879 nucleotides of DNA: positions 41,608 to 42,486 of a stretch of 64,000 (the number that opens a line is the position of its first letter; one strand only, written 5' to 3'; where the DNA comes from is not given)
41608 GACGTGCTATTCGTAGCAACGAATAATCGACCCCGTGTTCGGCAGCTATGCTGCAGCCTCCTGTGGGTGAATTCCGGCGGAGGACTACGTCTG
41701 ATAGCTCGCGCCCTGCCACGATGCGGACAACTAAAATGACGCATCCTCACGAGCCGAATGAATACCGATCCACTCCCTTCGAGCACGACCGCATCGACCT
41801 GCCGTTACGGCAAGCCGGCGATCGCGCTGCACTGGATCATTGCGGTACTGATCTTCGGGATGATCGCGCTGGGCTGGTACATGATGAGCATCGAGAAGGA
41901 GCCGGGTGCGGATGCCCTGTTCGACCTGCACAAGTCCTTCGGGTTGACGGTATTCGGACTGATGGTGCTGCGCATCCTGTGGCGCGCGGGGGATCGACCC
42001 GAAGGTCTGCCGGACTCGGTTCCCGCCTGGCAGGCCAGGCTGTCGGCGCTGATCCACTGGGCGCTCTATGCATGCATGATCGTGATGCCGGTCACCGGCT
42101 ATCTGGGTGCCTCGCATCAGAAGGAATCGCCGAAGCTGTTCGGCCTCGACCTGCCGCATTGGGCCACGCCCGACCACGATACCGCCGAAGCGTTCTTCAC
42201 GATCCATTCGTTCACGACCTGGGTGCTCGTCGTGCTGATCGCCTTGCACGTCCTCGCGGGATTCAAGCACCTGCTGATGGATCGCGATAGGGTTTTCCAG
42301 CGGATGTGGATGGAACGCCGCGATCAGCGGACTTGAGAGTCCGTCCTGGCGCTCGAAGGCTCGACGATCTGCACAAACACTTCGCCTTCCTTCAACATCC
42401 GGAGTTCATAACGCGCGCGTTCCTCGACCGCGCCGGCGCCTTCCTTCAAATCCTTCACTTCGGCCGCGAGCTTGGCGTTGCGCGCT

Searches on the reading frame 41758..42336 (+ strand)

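Call 6: search_protein_families(library=ncbifam, proteins=[window:41758-42336:+], max_evalue=1)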
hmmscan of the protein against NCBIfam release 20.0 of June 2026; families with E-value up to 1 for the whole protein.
window:41758-42336:+ (192 aa): 4 families
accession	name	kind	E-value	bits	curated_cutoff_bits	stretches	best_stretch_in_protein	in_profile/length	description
NF008566.0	PRK11513.1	equivalog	5e-13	49.2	170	1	16-188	4-175/176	cytochrome b561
TIGR02125.1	CytB-hydogenase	equivalog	0.00028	20.5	121.5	1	97-183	118-203/212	Ni/Fe-hydrogenase, b-type cytochrome subunit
NF007021.0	PRK09487.1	equivalog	0.018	15.2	180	1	145-177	67-97/129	succinate dehydrogenase cytochrome b556 subunit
TIGR02970.1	succ_dehyd_cytB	equivalog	0.052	13.8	52.3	1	149-177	63-91/120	succinate dehydrogenase, cytochrome b556 subunit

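Call 7: search_protein_families(library=pfam, proteins=[window:41758-42336:+], max_evalue=1)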
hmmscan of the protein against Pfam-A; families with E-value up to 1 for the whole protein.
window:41758-42336:+ (192 aa): 5 families
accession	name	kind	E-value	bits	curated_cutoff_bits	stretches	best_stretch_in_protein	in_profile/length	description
PF01292.26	Ni_hydr_CYTB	-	5.6e-35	121.2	30.1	1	16-184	1-177/179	Prokaryotic cytochrome b561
PF03188.21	Cytochrom_B561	-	7.7e-07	29.9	23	2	19-74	32-88/137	Eukaryotic cytochrome b561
PF09990.14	DUF2231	-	0.0002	21.9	26.4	1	28-119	45-128/139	Predicted membrane protein (DUF2231)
PF19857.4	DUF6332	-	0.11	13.5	25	0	27-78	23-73/85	Family of unknown function (DUF6332)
PF14808.11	TMEM164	-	0.65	9.9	25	0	25-164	6-145/217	TMEM164 family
